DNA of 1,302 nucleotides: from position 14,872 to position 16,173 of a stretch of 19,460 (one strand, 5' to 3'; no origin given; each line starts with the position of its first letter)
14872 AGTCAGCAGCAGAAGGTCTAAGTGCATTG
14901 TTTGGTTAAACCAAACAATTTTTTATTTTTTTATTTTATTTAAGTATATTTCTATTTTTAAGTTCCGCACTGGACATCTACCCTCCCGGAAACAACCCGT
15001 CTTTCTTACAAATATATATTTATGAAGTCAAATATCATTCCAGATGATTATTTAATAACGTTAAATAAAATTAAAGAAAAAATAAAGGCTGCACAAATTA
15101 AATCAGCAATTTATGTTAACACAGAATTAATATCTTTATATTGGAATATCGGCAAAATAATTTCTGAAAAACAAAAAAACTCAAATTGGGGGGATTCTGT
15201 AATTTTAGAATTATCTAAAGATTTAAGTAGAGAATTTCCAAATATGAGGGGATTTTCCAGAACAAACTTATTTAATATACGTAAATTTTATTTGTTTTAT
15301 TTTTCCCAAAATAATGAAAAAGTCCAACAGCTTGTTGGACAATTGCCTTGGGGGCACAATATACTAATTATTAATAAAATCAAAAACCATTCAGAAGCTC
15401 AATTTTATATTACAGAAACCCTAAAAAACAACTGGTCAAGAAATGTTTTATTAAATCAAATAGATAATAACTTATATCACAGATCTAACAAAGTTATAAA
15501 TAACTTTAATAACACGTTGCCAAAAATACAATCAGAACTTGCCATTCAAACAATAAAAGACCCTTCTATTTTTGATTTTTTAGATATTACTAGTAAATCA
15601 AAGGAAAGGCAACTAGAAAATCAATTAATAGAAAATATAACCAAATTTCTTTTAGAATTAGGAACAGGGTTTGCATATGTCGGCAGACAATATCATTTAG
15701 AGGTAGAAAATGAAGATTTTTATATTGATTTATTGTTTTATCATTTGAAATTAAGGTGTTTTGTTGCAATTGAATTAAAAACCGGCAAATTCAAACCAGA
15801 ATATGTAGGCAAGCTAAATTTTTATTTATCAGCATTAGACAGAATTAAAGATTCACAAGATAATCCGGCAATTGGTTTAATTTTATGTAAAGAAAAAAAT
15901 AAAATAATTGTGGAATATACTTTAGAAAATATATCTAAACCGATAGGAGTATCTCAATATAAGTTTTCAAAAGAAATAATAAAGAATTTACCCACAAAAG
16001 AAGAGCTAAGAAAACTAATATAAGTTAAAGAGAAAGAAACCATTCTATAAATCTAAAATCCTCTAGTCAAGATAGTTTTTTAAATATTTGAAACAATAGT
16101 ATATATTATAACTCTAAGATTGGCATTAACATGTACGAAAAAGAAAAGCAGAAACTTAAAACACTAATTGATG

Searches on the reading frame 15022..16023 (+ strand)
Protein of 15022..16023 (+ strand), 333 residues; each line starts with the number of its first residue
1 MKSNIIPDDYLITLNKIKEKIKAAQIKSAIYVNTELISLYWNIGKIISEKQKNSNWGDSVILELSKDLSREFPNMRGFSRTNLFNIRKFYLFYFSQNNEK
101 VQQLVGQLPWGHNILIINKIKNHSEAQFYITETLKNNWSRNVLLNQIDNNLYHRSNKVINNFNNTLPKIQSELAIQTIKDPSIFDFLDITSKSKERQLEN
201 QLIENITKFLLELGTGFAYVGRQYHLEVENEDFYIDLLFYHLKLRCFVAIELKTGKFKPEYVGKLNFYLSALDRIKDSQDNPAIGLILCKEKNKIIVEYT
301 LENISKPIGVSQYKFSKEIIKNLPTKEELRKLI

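Call 3: search_protein_families(library=pfam, proteins=[window:15022-16023:+], max_evalue=0.1)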
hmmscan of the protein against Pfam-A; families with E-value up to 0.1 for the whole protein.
window:15022-16023:+ (333 aa): 2 families
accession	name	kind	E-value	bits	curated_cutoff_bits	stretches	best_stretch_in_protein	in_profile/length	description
PF06250.17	YhcG_C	-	2.5e-62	209.8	32.5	1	176-321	2-150/157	YhcG PDDEXK nuclease domain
PF17761.7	DUF1016_N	-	2.4e-45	154.4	32.8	1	16-154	1-137/137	DUF1016 N-terminal domain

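Call 4: search_protein_families(library=ncbifam, proteins=[window:15022-16023:+], max_evalue=0.1)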
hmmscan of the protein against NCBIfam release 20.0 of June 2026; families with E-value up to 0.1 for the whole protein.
window:15022-16023:+ (333 aa): 0 families

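Call 24: search_protein_families(library=padloc, proteins=[window:15022-16023:+], max_evalue=0.01)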
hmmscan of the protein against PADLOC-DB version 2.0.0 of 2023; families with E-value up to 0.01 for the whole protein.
window:15022-16023:+ (333 aa): 30 families (the best 25 are shown)
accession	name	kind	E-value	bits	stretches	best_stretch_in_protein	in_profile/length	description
PDLC04795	PDC-S02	-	2.5e-141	469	1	1-330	16-347/357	-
PDLC04831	PDC-S02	-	2.1e-135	449.7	1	4-331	5-335/346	-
PDLC04810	PDC-S02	-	1.3e-134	446.9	1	5-331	6-348/355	-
PDLC04803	PDC-S02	-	1.6e-97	324.4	1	75-324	7-251/269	-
PDLC04807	PDC-S02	-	1.6e-91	305.1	1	8-332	11-334/351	-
PDLC04826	PDC-S02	-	6.3e-86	285.6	1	1-218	1-217/222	-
PDLC04822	PDC-S02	-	2.2e-71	238.9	1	14-298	14-293/294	-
PDLC04813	PDC-S02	-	2.3e-68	227.5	1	174-329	4-164/175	-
PDLC04827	PDC-S02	-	8.1e-57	190.5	1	3-230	3-231/234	-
PDLC04811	PDC-S02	-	7.2e-51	170.4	1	5-169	7-169/172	-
PDLC04804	PDC-S02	-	2.1e-49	165.9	1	10-194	11-194/203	-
PDLC04820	PDC-S02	-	2.3e-47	159.7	1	15-329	31-312/332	-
PDLC04800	PDC-S02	-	6.4e-44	147.4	1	5-127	6-126/129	-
PDLC01464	PD_DExK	-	3.9e-40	135.1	2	120-251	9-126/126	"CAS-I,CAS-II,CAS-III,CAS-IV,CAS-V,CAS-VI; associated"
PDLC04798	PDC-S02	-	1.5e-39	134.3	1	179-323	52-195/222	-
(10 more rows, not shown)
